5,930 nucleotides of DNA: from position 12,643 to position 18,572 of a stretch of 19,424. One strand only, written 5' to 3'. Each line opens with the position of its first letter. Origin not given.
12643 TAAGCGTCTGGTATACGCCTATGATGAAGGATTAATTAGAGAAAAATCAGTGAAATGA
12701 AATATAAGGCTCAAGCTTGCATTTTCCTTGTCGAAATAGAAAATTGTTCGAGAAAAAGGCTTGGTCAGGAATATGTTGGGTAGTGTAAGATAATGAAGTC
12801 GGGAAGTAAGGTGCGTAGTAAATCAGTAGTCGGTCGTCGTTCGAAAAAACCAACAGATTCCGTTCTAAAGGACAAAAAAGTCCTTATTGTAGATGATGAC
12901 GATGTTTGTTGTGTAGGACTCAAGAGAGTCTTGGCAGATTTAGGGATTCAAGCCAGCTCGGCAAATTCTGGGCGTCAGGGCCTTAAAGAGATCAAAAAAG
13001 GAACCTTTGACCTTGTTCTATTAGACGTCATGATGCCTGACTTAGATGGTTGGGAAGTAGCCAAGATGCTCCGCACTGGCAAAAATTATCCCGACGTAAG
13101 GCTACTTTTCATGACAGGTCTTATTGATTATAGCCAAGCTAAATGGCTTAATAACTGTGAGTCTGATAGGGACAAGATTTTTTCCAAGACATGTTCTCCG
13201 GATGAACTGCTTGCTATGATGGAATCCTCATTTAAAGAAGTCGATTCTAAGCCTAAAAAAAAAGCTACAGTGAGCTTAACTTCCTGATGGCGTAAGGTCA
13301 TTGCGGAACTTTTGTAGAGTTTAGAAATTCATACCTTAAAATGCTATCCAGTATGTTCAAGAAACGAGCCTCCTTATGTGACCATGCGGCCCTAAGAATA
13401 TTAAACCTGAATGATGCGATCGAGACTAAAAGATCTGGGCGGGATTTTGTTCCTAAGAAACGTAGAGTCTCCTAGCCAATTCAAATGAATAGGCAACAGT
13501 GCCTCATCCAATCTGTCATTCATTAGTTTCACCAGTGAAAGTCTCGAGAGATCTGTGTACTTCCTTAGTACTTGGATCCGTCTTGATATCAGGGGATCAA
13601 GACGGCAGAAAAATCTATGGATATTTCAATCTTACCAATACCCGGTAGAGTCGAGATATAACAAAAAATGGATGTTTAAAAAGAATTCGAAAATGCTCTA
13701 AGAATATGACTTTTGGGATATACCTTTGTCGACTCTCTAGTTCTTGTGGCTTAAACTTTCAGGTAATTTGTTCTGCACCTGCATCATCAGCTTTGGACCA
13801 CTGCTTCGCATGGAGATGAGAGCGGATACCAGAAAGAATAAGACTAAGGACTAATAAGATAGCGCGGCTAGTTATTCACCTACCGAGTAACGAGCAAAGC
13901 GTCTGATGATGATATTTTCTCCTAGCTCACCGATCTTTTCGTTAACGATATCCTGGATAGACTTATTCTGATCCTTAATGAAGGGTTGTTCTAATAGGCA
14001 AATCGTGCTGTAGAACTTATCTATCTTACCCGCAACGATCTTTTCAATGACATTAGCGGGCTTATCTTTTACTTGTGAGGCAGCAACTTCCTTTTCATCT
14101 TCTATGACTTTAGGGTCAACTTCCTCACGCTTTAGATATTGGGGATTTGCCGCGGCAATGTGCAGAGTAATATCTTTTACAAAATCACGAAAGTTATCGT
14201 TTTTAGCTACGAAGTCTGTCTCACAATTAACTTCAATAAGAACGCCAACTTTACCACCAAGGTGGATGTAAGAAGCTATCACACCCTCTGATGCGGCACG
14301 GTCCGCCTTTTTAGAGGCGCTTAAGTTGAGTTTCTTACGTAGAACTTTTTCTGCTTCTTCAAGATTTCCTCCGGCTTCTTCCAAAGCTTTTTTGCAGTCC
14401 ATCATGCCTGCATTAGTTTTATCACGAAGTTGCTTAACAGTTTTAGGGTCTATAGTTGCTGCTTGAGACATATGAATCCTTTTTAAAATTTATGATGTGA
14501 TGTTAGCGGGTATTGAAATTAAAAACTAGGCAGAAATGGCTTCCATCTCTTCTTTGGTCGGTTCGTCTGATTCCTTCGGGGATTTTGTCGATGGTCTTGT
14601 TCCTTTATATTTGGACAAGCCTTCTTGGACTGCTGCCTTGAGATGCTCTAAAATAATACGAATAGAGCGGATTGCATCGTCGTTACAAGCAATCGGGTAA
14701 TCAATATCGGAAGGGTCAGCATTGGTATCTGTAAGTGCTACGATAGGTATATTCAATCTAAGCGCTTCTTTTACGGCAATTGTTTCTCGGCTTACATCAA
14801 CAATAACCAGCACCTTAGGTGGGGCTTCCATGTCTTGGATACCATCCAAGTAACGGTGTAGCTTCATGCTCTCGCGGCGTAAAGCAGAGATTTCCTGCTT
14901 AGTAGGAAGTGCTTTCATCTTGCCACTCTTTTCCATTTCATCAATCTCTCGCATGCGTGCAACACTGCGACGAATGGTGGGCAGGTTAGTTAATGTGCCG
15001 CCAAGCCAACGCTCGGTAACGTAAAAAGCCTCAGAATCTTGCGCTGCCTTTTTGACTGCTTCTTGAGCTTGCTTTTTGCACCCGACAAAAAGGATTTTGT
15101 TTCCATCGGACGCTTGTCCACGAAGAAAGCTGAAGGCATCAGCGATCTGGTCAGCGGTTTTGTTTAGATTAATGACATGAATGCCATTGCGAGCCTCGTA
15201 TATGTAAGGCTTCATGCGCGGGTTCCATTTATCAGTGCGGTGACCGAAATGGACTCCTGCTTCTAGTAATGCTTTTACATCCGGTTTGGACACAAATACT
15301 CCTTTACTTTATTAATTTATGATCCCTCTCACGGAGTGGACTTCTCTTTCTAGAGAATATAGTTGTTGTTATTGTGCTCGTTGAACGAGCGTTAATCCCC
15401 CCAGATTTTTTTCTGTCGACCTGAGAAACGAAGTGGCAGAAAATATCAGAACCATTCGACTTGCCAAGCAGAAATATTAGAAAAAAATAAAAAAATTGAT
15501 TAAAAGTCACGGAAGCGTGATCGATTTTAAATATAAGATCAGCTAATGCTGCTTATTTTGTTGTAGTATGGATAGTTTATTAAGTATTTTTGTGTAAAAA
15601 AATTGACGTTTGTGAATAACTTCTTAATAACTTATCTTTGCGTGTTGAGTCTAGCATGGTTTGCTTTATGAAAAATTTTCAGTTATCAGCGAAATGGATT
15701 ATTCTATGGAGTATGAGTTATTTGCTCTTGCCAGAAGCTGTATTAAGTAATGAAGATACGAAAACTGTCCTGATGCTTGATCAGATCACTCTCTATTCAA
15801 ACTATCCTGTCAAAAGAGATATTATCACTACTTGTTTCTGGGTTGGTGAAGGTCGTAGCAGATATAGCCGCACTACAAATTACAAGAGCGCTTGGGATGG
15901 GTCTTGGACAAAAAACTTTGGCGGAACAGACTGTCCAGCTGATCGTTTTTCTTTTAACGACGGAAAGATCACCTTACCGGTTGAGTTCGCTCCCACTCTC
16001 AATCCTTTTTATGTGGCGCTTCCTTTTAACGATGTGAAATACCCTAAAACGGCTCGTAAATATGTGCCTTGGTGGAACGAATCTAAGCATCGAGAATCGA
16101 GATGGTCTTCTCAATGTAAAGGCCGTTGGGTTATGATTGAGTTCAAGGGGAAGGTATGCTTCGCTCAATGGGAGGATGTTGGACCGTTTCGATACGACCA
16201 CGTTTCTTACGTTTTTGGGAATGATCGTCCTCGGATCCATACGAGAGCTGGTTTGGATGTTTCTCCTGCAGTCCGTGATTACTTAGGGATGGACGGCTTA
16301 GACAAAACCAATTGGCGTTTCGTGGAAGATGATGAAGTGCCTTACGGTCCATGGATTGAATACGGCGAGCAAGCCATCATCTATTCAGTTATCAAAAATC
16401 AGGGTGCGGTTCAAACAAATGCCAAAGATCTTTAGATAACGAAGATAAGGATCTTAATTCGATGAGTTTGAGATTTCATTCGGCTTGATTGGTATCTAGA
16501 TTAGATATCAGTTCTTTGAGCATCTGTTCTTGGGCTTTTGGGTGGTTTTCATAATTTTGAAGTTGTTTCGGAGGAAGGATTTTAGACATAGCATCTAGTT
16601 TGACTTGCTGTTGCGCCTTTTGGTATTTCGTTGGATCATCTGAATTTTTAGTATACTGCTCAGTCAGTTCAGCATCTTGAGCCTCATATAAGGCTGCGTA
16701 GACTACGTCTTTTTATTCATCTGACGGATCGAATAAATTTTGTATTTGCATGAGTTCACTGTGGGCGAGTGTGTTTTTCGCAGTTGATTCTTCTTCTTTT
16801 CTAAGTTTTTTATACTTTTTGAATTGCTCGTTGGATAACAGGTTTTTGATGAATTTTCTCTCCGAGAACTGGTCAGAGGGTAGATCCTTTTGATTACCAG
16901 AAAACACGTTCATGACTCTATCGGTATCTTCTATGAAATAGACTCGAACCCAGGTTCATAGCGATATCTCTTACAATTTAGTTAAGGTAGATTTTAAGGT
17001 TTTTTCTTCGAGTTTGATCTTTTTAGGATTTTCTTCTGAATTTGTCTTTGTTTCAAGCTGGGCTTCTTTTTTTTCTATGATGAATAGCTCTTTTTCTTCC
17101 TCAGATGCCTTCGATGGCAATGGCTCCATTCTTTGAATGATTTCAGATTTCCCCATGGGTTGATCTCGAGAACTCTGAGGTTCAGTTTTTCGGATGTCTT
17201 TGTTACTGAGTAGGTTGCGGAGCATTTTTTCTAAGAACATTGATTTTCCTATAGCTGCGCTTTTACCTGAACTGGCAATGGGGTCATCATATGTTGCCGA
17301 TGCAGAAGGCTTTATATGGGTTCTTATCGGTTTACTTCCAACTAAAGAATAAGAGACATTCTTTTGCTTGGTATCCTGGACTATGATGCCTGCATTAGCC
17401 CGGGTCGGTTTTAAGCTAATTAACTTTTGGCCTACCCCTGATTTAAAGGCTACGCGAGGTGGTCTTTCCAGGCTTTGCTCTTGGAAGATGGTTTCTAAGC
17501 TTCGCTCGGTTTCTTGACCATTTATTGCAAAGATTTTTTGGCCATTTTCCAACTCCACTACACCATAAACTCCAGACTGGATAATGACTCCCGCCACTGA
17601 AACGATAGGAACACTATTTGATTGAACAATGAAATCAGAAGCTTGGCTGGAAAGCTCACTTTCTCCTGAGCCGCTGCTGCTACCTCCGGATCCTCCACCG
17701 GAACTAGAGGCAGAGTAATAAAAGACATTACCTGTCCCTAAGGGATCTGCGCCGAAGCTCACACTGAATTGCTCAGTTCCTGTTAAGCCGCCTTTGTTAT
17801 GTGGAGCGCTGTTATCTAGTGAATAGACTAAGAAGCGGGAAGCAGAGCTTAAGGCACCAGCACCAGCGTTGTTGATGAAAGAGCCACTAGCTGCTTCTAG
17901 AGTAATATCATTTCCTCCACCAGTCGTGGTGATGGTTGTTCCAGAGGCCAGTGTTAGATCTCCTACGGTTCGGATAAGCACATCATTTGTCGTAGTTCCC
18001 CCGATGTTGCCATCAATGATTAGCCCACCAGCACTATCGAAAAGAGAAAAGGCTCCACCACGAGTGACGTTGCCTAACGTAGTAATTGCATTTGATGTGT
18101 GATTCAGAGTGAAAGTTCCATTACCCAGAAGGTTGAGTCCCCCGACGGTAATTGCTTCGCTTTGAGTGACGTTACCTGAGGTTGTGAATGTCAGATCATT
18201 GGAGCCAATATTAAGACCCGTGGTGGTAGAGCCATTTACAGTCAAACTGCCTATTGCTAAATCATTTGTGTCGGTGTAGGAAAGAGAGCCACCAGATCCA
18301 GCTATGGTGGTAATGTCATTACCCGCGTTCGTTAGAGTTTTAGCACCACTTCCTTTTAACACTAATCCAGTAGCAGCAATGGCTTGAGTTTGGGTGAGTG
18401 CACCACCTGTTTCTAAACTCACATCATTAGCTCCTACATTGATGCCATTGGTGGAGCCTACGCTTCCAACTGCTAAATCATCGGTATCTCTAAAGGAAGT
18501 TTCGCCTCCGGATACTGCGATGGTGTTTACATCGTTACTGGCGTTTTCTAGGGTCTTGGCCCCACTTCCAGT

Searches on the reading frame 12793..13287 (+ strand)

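Call 4: search_protein_families(library=pfam, proteins=[window:12793-13287:+], max_evalue=0.01)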
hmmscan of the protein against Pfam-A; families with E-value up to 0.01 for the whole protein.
window:12793-13287:+ (164 aa): 1 family
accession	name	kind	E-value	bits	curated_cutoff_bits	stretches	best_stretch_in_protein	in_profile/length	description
PF00072.30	Response_reg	-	8.8e-20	71.4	30.2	1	30-143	1-110/111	Response regulator receiver domain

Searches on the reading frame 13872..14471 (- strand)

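Call 5: search_protein_families(library=padloc, proteins=[window:13872-14471:-], max_evalue=0.01)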
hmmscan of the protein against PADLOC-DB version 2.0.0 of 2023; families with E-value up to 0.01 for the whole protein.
window:13872-14471:- (199 aa): 0 families

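Call 6: search_protein_families(library=ncbifam, proteins=[window:13872-14471:-], max_evalue=0.01)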
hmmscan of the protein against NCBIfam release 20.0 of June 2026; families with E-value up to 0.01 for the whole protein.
window:13872-14471:- (199 aa): 1 family
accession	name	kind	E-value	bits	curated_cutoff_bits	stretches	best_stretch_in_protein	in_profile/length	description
TIGR00116.1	tsf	equivalog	9.6e-59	199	104.05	2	6-101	3-96/293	translation elongation factor Ts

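Call 87: search_protein_families(library=pfam, proteins=[window:13872-14471:-], max_evalue=0.01)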
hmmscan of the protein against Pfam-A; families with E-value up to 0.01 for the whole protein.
window:13872-14471:- (199 aa): 2 families
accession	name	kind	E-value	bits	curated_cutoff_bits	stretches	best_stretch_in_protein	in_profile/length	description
PF00889.24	EF_TS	-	4.9e-40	137.8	27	3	97-199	106-204/204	Elongation factor TS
PF25025.1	EF-Ts_N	-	0.00047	20.5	33.2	1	10-46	15-52/60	Elongation factor Ts, mitochondrial, N-terminal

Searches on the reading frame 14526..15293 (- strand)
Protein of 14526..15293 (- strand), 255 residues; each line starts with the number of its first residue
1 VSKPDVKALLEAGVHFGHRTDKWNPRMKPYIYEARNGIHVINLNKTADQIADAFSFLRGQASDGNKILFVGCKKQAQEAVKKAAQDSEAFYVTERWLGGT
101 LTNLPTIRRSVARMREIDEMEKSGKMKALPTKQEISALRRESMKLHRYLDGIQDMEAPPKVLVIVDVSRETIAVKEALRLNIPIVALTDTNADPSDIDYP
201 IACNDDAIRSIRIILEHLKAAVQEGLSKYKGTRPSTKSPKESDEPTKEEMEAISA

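Call 5: search_protein_families(library=padloc, proteins=[window:14526-15293:-], max_evalue=0.01)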
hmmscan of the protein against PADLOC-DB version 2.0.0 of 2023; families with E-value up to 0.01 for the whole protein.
window:14526-15293:- (255 aa): 0 families

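Call 6: search_protein_families(library=ncbifam, proteins=[window:14526-15293:-], max_evalue=0.01)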
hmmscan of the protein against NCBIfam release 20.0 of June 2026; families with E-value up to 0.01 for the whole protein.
window:14526-15293:- (255 aa): 4 families
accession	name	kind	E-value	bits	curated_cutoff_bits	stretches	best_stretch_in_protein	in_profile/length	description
TIGR01011.1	rpsB_bact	equivalog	9.6e-88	293.2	76.3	1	6-226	4-223/225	30S ribosomal protein S2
NF008966.0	PRK12311.1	equivalog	6.6e-72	242.4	526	1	6-252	8-250/334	30S ribosomal protein S2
NF051451.1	30S_S2_sunset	exception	3.2e-67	227.3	710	1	6-248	6-248/382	30S ribosomal protein S2, sunset domain variant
TIGR01012.1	uS2_euk_arch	equivalog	3.1e-23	82.3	211.5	2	5-103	5-100/196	30S ribosomal protein S2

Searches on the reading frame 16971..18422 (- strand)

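Call 5: search_protein_families(library=padloc, proteins=[window:16971-18422:-], max_evalue=0.01)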
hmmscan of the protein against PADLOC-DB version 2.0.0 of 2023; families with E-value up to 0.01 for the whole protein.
window:16971-18422:- (483 aa): 0 families

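Call 6: search_protein_families(library=ncbifam, proteins=[window:16971-18422:-], max_evalue=0.01)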
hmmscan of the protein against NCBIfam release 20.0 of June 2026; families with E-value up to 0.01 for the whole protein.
window:16971-18422:- (483 aa): 0 families

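Call 87: search_protein_families(library=pfam, proteins=[window:16971-18422:-], max_evalue=0.01)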
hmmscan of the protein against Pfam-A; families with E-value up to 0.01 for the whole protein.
window:16971-18422:- (483 aa): 1 family
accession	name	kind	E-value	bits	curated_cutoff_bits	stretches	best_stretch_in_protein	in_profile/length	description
PF18886.6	DUF5649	-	0.00034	21.3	25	0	44-118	1-66/68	Repeats of unknown function (DUF5649)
